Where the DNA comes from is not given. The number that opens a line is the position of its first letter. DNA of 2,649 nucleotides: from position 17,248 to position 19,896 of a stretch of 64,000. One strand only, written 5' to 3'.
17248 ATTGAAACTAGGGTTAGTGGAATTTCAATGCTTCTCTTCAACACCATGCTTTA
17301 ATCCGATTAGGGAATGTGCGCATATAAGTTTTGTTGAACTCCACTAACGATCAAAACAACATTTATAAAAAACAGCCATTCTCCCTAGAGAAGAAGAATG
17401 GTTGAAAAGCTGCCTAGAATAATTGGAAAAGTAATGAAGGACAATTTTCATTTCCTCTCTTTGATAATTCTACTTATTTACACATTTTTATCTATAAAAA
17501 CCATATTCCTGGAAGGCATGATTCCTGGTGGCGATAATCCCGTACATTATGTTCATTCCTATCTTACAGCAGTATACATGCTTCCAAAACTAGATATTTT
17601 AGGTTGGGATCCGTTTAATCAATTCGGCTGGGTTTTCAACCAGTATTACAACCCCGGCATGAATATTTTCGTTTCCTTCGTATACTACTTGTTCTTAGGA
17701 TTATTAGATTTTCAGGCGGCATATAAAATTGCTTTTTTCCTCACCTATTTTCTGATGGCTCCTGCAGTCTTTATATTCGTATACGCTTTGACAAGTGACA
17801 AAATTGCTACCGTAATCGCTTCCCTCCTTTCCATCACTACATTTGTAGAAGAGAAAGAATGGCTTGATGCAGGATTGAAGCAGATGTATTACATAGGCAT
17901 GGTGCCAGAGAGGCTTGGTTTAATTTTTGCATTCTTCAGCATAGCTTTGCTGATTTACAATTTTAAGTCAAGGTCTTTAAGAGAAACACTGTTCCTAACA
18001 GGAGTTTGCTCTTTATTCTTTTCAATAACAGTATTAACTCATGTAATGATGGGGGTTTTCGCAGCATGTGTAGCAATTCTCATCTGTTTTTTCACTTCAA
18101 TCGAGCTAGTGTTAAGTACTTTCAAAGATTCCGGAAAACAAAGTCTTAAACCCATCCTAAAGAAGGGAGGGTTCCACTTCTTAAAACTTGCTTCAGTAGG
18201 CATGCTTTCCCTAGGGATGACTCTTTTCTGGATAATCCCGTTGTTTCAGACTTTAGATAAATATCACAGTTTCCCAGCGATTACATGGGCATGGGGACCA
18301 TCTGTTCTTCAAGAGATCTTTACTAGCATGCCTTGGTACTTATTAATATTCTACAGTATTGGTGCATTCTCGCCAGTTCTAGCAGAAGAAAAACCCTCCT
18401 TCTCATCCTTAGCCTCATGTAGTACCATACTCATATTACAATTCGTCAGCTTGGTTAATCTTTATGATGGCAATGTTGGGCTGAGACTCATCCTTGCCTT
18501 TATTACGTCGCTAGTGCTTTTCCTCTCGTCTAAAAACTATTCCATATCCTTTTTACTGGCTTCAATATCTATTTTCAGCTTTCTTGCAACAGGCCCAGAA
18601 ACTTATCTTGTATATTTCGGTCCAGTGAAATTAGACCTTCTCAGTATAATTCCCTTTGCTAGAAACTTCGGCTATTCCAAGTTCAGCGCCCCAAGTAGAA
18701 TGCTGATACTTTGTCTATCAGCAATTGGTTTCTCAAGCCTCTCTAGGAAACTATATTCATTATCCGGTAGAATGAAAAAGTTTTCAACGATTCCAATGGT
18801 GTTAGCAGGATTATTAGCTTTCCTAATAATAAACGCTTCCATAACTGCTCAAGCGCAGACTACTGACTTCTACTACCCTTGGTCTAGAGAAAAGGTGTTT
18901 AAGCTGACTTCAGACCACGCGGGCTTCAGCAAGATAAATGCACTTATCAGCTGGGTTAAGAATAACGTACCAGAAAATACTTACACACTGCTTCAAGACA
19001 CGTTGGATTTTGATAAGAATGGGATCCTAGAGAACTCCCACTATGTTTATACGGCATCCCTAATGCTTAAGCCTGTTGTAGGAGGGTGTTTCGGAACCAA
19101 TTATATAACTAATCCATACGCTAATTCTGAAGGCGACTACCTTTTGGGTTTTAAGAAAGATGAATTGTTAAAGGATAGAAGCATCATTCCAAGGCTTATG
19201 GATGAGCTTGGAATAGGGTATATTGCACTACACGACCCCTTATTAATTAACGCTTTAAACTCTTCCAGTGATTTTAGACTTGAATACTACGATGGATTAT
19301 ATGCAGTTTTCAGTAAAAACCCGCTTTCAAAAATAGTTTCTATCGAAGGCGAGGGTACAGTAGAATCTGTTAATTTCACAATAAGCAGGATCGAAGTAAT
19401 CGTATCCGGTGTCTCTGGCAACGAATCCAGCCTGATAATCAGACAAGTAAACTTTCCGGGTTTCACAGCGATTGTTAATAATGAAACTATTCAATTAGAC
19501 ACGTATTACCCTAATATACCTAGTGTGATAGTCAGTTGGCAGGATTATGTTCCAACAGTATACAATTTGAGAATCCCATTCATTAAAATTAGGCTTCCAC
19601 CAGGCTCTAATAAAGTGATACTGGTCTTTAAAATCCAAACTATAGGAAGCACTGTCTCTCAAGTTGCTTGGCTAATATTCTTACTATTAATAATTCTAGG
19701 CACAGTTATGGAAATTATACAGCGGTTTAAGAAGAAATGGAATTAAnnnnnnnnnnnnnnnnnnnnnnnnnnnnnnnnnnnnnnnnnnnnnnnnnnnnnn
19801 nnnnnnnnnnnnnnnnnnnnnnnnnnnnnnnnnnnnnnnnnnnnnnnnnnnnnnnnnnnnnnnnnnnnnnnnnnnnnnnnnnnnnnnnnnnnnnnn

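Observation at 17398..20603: Overlapping GT-C-like membrane protein and DPPR-synthase-like UbiA gene: candidate lipid-linked pentose glycosylation module in an archaeon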

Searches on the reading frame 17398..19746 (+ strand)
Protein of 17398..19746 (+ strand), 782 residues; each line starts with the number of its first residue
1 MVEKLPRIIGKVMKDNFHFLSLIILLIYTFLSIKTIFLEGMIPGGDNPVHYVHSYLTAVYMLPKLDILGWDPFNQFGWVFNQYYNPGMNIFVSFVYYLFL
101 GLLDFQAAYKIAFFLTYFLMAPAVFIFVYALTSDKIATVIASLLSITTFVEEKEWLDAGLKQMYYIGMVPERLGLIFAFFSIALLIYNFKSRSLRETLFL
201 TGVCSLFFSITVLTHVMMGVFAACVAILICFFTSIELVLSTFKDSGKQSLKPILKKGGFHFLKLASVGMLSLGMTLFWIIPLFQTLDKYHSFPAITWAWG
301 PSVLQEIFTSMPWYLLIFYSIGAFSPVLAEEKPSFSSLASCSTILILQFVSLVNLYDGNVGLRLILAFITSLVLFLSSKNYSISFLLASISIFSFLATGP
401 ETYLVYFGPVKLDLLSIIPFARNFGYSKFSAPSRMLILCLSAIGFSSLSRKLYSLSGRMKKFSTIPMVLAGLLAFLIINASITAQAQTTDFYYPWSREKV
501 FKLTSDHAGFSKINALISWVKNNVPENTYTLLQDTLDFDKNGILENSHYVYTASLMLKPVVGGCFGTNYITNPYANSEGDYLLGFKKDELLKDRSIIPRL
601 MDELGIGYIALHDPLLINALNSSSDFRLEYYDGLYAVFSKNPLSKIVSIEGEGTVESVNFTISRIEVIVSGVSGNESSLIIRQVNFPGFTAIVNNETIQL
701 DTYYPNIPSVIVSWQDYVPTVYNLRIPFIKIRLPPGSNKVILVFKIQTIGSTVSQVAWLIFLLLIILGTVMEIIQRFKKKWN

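Call 3: search_protein_families(library=pfam, proteins=[window:17398-19746:+], max_evalue=0.1)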
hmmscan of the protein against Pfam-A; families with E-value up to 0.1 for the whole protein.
window:17398-19746:+ (782 aa): 0 families

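Call 4: search_protein_families(library=ncbifam, proteins=[window:17398-19746:+], max_evalue=0.1)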
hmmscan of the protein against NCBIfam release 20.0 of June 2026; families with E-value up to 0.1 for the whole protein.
window:17398-19746:+ (782 aa): 0 families

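Call 7: search_solved_structures(query=window:17398-19746:+, max_evalue=10)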
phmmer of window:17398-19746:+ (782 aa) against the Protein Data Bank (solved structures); distinct sequences matched with E-value up to 10: 0.

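Call 8: find_homologous_proteins(query=window:17398-19746:+, max_evalue=0.001)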
Query window:17398-19746:+ (782 aa): 38 proteins with E <= 0.001 among 8000 candidates.
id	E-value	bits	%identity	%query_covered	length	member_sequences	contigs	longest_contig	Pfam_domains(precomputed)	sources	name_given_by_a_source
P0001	0.0e+0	1628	94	100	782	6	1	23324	-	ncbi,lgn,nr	ncbi:MAG: hypothetical protein FGF52_05535 [Candidatus Brockarchaeota archaeon]|nr:hypothetical prot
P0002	0.0e+0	1524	88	100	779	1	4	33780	-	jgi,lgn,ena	jgi:hypothetical protein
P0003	0.0e+0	1518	88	100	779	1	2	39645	-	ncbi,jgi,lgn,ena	-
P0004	0.0e+0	1267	72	100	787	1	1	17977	-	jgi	jgi:hypothetical protein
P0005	0.0e+0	1128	64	100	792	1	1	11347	-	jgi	jgi:hypothetical protein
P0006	0.0e+0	1100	63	100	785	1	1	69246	-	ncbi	ncbi:MAG: hypothetical protein QXF52_02910 [Thermoproteota archaeon]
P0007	0.0e+0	1099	63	100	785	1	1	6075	-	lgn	-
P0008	0.0e+0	1076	63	100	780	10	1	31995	-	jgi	jgi:hypothetical protein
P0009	0.0e+0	1069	62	100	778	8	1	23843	-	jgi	-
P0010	0.0e+0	1068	63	100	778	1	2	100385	-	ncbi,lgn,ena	ncbi:MAG: hypothetical protein ACPL4E_06115 [Thermoproteota archaeon]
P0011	0.0e+0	1065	62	100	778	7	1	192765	-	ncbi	ncbi:MAG: hypothetical protein QXO47_00295 [Thermoproteota archaeon]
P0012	0.0e+0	1062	62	100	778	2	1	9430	-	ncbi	-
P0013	0.0e+0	1057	63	99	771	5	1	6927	-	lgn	-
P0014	0.0e+0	1054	61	100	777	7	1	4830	-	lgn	-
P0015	0.0e+0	1045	62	100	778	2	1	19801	-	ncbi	ncbi:MAG: hypothetical protein QW797_06245 [Thermoproteota archaeon]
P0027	9.3e-170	585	40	96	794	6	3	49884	-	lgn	-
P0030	5.9e-136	473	36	96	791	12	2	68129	-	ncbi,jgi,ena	-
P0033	5.6e-125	437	35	96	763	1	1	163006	-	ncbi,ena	-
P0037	4.0e-119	418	34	96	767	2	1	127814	-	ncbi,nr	ncbi:MAG: hypothetical protein N3E41_05290 [Thermofilaceae archaeon]|nr:hypothetical protein [Thermo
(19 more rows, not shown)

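Call 12: find_encoding_contigs(protein=P0037, flank=8000, max_places=2)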
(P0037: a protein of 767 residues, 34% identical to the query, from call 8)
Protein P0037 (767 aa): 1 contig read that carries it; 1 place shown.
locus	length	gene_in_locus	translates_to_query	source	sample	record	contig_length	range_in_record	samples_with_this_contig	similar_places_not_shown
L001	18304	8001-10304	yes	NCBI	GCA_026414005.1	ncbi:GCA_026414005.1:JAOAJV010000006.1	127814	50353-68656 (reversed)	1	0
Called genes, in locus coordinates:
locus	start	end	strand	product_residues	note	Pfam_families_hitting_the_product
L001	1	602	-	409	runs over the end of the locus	PF01546:Peptidase_M20, PF07687:M20_dimer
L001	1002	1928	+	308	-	PF00583:Acetyltransf_1, PF13508:Acetyltransf_7 (weak)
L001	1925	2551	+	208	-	PF01351:RNase_HII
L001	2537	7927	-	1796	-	PF02837:Glyco_hydro_2_N (weak), PF22666:Glyco_hydro_2_N2, PF00703:Glyco_hydro_2 (faint), PF02836:Glyco_hydro_2_C, PF02687:FtsX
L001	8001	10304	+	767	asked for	-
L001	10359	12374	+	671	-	PF13620:CarboxypepD_reg (faint)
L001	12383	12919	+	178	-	-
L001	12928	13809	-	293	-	PF13793:Pribosyltran_N, PF00156:Pribosyltran, PF14572:Pribosyl_synth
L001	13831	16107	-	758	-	PF00708:Acylphosphatase, PF07503:zf-HYPF, PF01300:Sua5_yciO_yrdC, PF17788:HypF_C, PF22521:HypF_C_2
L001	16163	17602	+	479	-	PF22025:ThiI_fer, PF02926:THUMP, PF02568:ThiI, PF06508:QueC (faint), PF00581:Rhodanese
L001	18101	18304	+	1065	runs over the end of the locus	PF00133:tRNA-synt_1, PF01921:tRNA-synt_1f (faint), PF09334:tRNA-synt_1g, PF08264:Anticodon_1, PF19302:DUF5915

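Call 13: find_encoding_contigs(protein=P0033, flank=8000, max_places=2)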
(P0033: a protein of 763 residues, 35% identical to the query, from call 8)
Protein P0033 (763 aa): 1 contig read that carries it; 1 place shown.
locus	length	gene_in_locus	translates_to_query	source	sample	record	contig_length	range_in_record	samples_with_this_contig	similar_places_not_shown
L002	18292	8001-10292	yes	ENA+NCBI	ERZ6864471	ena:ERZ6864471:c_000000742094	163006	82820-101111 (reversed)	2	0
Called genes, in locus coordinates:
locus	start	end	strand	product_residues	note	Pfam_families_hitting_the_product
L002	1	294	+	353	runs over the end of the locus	PF14100:DUF6807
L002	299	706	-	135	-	PF02675:AdoMet_dc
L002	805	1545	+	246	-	PF06283:ThuA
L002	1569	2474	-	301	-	PF13793:Pribosyltran_N, PF14681:UPRTase (faint), PF00156:Pribosyltran, PF14572:Pribosyl_synth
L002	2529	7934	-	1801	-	PF22666:Glyco_hydro_2_N2 (weak), PF02836:Glyco_hydro_2_C, PF02687:FtsX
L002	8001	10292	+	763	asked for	-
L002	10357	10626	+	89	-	PF09339:HTH_IclR (weak)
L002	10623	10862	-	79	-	-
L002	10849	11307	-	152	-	PF00156:Pribosyltran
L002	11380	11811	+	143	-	PF05014:Nuc_deoxyrib_tr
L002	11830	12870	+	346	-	PF00850:Hist_deacetyl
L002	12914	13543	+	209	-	-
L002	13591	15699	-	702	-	PF20581:DUF6785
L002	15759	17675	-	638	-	-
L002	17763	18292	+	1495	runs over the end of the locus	PF04389:Peptidase_M28, PF12704:MacB_PCD (faint), PF02687:FtsX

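Call 14: find_encoding_contigs(protein=P0030, flank=8000, max_places=2)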
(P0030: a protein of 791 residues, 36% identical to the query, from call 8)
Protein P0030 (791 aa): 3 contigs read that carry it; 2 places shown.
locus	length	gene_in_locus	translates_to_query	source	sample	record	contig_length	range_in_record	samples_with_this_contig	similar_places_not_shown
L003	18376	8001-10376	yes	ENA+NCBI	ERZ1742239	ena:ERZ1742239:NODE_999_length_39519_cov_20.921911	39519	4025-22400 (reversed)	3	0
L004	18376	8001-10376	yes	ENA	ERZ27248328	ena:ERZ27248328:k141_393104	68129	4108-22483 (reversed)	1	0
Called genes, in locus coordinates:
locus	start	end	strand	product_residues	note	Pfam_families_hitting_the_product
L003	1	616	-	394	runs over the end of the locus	PF07690:MFS_1, PF13347:MFS_2 (faint), PF07690:MFS_1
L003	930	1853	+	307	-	PF13508:Acetyltransf_7 (faint), PF00583:Acetyltransf_1 (weak)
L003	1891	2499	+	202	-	PF01351:RNase_HII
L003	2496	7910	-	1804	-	PF02837:Glyco_hydro_2_N (faint), PF22666:Glyco_hydro_2_N2 (weak), PF00703:Glyco_hydro_2 (weak), PF02836:Glyco_hydro_2_C, PF02687:FtsX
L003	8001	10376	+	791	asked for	-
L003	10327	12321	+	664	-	PF13620:CarboxypepD_reg, PF13715:CarbopepD_reg_2 (faint), PF13620:CarboxypepD_reg (weak)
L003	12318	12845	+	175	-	-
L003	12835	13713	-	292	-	PF13793:Pribosyltran_N, PF00156:Pribosyltran, PF14572:Pribosyl_synth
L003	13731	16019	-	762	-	PF00708:Acylphosphatase, PF07503:zf-HYPF, PF01300:Sua5_yciO_yrdC, PF17788:HypF_C, PF22521:HypF_C_2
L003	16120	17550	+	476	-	PF22025:ThiI_fer, PF02926:THUMP, PF02568:ThiI, PF06508:QueC (faint), PF00581:Rhodanese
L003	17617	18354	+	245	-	-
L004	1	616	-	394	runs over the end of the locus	PF07690:MFS_1, PF13347:MFS_2 (faint), PF07690:MFS_1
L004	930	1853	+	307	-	PF13508:Acetyltransf_7 (faint), PF00583:Acetyltransf_1 (weak)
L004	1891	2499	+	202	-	PF01351:RNase_HII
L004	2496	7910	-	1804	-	PF02837:Glyco_hydro_2_N (faint), PF22666:Glyco_hydro_2_N2 (weak), PF00703:Glyco_hydro_2 (weak), PF02836:Glyco_hydro_2_C, PF02687:FtsX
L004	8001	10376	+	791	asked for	-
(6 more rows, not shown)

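Call 15: find_encoding_contigs(protein=P0011, flank=8000, max_places=2)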
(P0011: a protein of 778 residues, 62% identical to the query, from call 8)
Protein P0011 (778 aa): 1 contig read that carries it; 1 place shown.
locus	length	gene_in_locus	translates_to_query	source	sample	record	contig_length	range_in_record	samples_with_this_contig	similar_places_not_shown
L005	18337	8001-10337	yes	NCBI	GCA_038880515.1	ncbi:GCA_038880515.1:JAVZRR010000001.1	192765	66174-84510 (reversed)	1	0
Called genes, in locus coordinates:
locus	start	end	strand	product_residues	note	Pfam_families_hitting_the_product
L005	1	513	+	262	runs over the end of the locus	PF00483:NTP_transferase, PF12804:NTP_transf_3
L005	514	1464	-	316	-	-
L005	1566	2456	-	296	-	PF02673:BacA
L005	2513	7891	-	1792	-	PF22666:Glyco_hydro_2_N2 (weak), PF00703:Glyco_hydro_2 (faint), PF02687:FtsX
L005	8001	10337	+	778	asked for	-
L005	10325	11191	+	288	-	PF01040:UbiA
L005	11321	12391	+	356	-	PF14486:DUF4432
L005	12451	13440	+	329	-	PF01408:GFO_IDH_MocA, PF08635:ox_reductase_C (weak), PF02894:GFO_IDH_MocA_C, PF22725:GFO_IDH_MocA_C3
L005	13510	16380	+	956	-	PF04851:ResIII (weak), PF00270:DEAD, PF00271:Helicase_C, PF19306:WHD_Lhr, PF08494:DEAD_assoc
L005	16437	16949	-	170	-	-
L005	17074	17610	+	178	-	PF01613:Flavin_Reduct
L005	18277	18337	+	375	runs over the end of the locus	PF01208:URO-D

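Call 16: find_encoding_contigs(protein=P0027, flank=8000, max_places=2)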
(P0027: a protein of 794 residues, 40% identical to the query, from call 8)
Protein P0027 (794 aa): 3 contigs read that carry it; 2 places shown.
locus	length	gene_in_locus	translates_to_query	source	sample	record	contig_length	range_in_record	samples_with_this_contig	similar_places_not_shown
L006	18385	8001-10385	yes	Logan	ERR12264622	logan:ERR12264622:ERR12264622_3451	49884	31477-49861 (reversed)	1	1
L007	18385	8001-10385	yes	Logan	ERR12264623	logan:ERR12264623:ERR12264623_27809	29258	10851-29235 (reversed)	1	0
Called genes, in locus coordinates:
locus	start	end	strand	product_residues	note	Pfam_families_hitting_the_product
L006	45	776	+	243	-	PF12867:DinB_2 (weak)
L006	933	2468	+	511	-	-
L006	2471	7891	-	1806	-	PF02837:Glyco_hydro_2_N (weak), PF22666:Glyco_hydro_2_N2, PF00703:Glyco_hydro_2 (weak), PF02687:FtsX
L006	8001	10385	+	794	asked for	-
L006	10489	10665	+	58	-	-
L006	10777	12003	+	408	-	PF04519:Bactofilin (faint)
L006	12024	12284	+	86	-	PF14947:HTH_45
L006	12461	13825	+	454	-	PF13458:Peripla_BP_6, PF01094:ANF_receptor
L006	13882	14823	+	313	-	PF02653:BPD_transp_2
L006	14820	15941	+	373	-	PF02653:BPD_transp_2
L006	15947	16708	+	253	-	PF13476:AAA_23 (weak), PF00005:ABC_tran, PF13304:AAA_21 (faint), PF12399:BCA_ABC_TP_C (weak)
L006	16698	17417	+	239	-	PF00005:ABC_tran, PF13304:AAA_21 (faint)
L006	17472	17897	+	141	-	-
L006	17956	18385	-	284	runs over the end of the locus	PF00248:Aldo_ket_red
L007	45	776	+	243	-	PF12867:DinB_2 (weak)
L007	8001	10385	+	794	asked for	-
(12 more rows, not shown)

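Call 26: predict_structure(alignment_id=A1)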
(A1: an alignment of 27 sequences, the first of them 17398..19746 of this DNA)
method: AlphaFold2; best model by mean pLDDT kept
length: 782 residues; sequences in the alignment: 27
mean_pLDDT: 88.6   pTM: 0.90
mean pLDDT of the five models: 88.6, 88.2, 86.2, 85.9, 85.3
residues with pLDDT >= 90: 506; 70-90: 217; 50-70: 55; < 50: 4
segments of 3 or more residues with pLDDT < 50: 567-570
pLDDT, mean of each block of 10 residues (from residue 1): 68 84 95 94 91 93 89 87 88 94 93 97 97 95 95 81 92 97 96 92 97 93 96 87 63 80 96 96 83 61 91 94 88 85 96 90 94 91 96 92 77 72 77 96 95 83 85 93 93 87 90 93 95 77 79 89 62 74 85 90 95 93 96 94 96 95 95 89 93 94 81 63 80 94 94 96 95 88 69
secondary structure, 60 per line:
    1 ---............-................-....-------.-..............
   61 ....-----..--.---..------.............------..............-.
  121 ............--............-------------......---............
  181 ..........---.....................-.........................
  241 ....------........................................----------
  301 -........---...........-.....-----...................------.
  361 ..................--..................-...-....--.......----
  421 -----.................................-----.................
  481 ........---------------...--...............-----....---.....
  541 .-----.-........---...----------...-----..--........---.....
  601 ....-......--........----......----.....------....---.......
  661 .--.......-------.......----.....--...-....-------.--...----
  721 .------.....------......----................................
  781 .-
elements in order (helices of 4 or more, strands of 3 or more residues): H4-15 H17-32 H34-37 H47-64 H86-98 H105-118 H120-132 H135-146 H160-165 H169-190 H194-214 H216-244 H251-290 H302-309 H313-323 H325-329 H335-353 H360-378 H381-398 E404-407 E410-413 H426-458 H464-488 H509-523 E529-532 H536-541 H549-556 E560-562 H587-592 H596-604 E606-611 H614-621 E626-631 E636-640 E647-650 E654-661 E664-670 E678-684 E689-693 E696-698 E700-703 E728-732 E739-744 H749-781
